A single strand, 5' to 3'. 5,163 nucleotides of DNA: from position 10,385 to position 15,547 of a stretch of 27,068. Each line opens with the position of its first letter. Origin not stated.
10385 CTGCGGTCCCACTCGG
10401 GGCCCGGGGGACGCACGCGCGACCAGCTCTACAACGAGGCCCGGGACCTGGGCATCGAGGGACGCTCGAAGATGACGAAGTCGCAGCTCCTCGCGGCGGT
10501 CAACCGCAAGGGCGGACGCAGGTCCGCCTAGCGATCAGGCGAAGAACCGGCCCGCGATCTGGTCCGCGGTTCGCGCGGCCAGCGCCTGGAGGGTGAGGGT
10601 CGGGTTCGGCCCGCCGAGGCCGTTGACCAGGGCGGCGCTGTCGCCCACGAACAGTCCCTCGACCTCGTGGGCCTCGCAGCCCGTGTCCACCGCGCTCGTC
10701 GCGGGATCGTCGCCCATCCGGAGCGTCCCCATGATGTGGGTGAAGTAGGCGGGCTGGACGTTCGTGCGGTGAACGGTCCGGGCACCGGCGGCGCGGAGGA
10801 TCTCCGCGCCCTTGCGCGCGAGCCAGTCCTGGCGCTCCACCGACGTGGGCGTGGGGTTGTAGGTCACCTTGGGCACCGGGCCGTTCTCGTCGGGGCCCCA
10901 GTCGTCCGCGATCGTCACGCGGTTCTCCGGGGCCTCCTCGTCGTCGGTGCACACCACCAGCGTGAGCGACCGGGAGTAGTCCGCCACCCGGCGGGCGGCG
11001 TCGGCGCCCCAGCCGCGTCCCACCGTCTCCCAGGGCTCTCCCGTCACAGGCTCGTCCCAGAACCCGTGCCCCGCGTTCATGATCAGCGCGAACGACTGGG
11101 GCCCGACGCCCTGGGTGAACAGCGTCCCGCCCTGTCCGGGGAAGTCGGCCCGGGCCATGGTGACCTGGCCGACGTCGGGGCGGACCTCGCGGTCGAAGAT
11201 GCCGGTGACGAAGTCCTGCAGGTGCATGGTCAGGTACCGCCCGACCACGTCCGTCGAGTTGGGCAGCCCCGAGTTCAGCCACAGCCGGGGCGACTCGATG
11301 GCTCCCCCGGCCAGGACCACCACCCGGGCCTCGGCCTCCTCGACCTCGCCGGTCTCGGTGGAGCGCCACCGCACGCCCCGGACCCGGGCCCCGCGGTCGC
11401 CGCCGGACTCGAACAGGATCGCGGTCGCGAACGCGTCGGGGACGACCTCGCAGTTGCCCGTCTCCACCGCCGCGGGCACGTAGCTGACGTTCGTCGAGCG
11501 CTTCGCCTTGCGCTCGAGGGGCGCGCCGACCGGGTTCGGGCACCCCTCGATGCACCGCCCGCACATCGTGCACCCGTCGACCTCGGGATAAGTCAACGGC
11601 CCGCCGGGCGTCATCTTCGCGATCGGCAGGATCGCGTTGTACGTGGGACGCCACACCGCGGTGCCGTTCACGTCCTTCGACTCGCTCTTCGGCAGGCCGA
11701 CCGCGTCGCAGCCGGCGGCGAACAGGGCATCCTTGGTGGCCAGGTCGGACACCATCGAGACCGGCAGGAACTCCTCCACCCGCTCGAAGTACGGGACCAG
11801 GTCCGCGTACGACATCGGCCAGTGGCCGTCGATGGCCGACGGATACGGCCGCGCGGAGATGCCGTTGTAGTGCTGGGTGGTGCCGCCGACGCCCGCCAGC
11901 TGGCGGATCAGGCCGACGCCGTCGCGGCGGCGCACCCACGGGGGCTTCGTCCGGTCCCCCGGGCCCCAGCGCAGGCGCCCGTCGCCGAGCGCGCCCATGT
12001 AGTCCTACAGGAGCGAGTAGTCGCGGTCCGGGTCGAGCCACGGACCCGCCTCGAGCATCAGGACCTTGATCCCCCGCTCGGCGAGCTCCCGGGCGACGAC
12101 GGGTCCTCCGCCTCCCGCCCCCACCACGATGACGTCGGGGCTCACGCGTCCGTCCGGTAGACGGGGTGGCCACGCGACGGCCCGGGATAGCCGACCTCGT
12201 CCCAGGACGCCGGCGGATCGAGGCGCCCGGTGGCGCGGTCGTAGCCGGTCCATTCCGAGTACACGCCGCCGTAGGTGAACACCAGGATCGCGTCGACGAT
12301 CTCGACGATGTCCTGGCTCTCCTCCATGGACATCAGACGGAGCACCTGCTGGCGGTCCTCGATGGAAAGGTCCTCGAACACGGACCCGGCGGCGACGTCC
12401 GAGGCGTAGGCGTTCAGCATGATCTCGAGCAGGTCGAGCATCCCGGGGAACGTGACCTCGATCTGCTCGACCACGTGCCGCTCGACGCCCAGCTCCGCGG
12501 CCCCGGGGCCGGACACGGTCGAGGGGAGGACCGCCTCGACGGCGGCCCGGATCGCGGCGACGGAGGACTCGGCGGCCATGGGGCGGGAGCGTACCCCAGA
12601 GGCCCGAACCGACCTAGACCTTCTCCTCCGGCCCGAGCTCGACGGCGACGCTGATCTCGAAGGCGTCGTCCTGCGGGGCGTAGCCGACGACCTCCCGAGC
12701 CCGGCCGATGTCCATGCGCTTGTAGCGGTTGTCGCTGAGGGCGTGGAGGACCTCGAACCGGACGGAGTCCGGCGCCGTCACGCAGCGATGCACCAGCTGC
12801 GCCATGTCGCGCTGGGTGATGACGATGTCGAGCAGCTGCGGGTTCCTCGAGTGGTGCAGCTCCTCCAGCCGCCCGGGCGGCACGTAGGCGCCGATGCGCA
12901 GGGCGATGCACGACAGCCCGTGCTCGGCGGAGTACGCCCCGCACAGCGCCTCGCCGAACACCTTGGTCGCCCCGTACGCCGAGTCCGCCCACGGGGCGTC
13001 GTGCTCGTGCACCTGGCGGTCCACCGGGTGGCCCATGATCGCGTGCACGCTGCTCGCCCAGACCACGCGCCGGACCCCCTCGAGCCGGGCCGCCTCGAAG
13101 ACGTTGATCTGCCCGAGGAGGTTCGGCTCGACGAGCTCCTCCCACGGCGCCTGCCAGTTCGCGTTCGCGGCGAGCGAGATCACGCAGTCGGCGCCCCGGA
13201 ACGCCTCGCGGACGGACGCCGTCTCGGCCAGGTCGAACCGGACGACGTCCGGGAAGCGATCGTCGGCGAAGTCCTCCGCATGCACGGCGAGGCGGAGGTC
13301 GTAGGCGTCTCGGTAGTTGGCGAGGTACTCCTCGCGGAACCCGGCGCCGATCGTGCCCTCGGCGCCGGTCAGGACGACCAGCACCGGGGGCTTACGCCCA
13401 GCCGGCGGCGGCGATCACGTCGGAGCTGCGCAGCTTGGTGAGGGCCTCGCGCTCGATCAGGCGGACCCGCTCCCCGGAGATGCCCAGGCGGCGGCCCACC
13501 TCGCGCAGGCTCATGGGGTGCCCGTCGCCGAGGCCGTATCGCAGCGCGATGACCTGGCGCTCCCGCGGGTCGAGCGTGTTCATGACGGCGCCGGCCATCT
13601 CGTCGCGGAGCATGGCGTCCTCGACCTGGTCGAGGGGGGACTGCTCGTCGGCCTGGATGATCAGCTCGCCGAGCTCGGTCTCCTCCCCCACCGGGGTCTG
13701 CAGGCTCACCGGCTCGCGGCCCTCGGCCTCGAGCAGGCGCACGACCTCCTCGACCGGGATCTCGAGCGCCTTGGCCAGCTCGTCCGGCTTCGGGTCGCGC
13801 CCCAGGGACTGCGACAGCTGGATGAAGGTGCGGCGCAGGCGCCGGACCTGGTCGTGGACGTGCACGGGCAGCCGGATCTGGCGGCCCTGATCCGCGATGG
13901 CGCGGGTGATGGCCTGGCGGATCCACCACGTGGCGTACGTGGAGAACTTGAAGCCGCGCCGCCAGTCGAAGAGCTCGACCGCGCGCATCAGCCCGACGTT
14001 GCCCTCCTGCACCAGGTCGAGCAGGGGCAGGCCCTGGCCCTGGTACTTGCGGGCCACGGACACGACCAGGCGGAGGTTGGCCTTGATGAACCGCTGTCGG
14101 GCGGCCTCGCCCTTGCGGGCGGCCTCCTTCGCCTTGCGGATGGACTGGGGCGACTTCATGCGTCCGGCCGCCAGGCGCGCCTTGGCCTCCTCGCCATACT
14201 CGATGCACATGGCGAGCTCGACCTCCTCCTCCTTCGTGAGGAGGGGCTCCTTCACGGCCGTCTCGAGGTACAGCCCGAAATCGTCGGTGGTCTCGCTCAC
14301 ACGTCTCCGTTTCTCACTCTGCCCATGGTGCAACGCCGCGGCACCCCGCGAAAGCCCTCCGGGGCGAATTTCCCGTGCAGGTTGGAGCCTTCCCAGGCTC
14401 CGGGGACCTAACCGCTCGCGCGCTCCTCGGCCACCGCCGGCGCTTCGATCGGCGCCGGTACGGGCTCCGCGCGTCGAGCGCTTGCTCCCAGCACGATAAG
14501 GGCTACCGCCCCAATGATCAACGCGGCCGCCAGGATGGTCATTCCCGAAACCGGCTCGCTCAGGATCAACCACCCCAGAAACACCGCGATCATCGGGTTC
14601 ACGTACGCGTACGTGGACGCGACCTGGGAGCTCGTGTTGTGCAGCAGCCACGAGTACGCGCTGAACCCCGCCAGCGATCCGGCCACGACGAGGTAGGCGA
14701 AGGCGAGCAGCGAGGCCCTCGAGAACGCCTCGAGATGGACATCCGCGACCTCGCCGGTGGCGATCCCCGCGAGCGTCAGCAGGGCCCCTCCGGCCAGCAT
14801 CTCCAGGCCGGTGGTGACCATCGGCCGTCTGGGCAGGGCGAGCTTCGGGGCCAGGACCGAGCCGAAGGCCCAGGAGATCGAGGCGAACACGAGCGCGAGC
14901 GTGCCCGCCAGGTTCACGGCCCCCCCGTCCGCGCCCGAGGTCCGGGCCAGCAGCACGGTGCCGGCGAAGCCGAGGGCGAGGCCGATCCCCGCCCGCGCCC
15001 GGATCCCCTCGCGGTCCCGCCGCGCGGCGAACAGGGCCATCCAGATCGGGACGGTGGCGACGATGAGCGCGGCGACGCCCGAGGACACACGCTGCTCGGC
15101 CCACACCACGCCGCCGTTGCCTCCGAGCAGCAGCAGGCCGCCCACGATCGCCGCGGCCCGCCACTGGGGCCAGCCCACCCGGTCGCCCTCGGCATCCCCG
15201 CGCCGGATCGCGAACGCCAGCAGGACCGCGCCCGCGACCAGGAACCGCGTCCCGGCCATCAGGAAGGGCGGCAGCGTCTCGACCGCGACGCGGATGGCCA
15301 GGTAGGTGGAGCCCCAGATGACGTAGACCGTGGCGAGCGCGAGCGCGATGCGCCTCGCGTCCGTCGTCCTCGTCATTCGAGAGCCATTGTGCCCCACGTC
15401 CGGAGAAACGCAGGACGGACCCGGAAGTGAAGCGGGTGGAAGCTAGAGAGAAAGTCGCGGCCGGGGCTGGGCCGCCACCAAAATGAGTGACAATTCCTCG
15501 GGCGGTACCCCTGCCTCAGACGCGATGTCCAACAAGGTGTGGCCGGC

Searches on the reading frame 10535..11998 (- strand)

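Call 58: search_protein_families(library=pfam, proteins=[window:10535-11998:-], max_evalue=0.0001)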
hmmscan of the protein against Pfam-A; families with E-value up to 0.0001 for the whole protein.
window:10535-11998:- (487 aa): 2 families
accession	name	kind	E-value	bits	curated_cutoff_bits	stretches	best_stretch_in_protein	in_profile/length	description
PF00732.25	GMC_oxred_N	-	5.9e-20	72.4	23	1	140-260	108-217/218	GMC oxidoreductase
PF05199.19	GMC_oxred_C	-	4.2e-15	57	24.6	1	358-474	4-139/139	GMC oxidoreductase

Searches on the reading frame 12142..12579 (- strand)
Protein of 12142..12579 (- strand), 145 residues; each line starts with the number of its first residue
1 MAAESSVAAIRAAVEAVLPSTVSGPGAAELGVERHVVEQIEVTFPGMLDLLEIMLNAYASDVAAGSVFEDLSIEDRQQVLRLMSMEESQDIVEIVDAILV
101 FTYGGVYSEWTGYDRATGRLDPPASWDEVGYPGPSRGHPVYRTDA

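Call 58: search_protein_families(library=pfam, proteins=[window:12142-12579:-], max_evalue=0.0001)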
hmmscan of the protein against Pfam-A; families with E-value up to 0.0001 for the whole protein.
window:12142-12579:- (145 aa): 1 family
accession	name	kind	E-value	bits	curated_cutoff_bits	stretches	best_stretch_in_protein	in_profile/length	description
PF13618.11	Gluconate_2-dh3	-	1.8e-06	28.8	23.4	1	7-133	4-135/135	Gluconate 2-dehydrogenase subunit 3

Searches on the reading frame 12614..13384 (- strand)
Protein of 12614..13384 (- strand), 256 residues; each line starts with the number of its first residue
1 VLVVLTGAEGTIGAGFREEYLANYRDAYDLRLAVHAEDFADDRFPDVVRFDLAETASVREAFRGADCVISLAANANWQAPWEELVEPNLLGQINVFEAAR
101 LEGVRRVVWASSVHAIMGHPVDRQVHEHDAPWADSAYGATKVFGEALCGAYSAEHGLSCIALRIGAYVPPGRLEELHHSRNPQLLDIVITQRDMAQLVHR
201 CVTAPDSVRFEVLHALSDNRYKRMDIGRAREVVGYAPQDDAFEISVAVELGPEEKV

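Call 58: search_protein_families(library=pfam, proteins=[window:12614-13384:-], max_evalue=0.0001)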
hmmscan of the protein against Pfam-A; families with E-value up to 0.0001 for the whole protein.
window:12614-13384:- (256 aa): 5 families
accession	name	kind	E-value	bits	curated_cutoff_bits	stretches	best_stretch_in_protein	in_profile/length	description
PF01370.27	Epimerase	-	2.3e-21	76.8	20.9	1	3-173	1-178/240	NAD dependent epimerase/dehydratase family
PF13460.12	NAD_binding_10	-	5.5e-11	43.1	27.2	1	7-205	1-184/184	NAD(P)H-binding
PF16363.11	GDP_Man_Dehyd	-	5.9e-11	42.8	27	1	6-168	3-184/332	GDP-mannose 4,6 dehydratase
PF01073.25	3Beta_HSD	-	4.1e-09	36.3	22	1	5-145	2-154/280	3-beta hydroxysteroid dehydrogenase/isomerase family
PF07993.18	NAD_binding_4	-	2.3e-08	34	20.1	1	57-166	81-206/258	Male sterility protein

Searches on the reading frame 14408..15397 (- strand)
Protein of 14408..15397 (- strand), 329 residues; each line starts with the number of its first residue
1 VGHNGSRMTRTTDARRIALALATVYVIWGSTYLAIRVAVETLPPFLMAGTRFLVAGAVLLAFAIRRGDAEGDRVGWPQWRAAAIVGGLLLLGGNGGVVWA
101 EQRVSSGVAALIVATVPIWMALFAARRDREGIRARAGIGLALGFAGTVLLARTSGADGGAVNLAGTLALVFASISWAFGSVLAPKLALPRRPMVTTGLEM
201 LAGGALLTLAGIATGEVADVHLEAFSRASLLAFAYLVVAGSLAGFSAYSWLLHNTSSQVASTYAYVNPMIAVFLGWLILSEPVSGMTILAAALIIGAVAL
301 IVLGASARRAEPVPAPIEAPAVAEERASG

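Call 58: search_protein_families(library=pfam, proteins=[window:14408-15397:-], max_evalue=0.0001)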
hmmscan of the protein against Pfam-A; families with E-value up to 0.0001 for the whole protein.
window:14408-15397:- (329 aa): 1 family
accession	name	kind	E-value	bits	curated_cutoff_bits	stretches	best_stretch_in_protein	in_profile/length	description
PF00892.27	EamA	-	2.2e-37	128.8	28.2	2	18-150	4-133/135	EamA-like transporter family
